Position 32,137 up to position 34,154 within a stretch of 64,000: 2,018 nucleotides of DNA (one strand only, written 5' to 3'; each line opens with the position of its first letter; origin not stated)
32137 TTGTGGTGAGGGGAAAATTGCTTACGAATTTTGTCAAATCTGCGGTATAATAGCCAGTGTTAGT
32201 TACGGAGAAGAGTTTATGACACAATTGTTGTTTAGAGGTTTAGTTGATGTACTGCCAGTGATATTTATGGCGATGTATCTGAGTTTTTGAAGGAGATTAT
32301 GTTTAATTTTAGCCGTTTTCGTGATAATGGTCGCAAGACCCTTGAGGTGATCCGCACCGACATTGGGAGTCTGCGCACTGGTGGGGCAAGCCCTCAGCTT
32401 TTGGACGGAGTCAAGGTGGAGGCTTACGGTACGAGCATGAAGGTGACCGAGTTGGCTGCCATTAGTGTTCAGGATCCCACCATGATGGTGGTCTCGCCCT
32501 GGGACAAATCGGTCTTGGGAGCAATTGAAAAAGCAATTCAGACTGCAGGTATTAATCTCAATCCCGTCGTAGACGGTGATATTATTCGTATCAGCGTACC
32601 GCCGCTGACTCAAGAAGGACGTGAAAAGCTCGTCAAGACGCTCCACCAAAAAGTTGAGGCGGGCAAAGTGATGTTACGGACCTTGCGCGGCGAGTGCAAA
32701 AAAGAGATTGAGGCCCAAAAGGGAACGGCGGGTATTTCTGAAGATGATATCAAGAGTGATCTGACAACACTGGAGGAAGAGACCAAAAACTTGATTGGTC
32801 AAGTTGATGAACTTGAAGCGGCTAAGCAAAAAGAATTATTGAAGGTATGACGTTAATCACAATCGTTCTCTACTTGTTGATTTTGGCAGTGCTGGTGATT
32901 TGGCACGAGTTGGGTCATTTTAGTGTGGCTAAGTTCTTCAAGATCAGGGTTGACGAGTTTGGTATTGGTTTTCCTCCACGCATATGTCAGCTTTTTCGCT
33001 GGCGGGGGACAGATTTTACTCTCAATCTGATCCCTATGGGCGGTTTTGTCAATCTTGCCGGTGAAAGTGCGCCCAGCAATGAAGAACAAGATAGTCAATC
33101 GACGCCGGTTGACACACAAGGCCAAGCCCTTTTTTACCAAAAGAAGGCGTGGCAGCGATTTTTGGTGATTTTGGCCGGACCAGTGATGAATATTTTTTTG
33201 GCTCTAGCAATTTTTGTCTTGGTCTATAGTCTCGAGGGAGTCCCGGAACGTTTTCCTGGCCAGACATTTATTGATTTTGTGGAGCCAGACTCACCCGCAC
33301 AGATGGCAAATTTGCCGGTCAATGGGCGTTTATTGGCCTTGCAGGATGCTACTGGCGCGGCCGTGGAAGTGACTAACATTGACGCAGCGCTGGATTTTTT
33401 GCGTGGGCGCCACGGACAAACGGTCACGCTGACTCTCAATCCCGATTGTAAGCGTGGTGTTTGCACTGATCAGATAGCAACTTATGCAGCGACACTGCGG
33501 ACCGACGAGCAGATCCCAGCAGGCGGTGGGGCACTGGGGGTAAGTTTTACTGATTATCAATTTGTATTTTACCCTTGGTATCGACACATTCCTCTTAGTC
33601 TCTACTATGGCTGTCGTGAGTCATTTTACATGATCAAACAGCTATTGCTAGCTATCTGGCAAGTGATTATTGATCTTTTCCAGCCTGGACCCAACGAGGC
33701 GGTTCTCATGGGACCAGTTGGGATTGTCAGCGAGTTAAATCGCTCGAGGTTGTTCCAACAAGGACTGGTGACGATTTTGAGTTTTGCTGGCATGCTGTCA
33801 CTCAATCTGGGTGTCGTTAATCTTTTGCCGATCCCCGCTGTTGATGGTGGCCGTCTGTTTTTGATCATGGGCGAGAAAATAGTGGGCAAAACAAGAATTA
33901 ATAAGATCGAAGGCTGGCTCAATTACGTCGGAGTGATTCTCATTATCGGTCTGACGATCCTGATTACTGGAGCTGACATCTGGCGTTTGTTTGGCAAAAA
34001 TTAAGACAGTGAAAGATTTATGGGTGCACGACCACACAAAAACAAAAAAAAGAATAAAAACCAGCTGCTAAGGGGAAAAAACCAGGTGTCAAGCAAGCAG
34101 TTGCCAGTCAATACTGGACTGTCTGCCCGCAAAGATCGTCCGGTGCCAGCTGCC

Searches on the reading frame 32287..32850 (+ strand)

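Call 69: search_protein_families(library=pfam, proteins=[window:32287-32850:+], max_evalue=0.01)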
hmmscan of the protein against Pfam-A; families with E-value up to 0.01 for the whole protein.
window:32287-32850:+ (187 aa): 1 family
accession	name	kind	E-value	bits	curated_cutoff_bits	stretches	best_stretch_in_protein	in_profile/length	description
PF01765.24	RRF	-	3.4e-50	170.5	29.7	1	24-185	3-164/164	Ribosome recycling factor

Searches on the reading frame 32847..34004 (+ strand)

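Call 69: search_protein_families(library=pfam, proteins=[window:32847-34004:+], max_evalue=0.01)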
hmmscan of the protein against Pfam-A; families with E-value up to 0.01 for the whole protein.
window:32847-34004:+ (385 aa): 2 families
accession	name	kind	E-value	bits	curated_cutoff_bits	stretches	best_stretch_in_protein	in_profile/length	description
PF02163.28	Peptidase_M50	-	9.8e-55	185.7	27.2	1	9-368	2-220/221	Peptidase family M50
PF13398.12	Peptidase_M50B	-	0.0019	18.4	26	0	89-127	51-90/201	Peptidase M50B-like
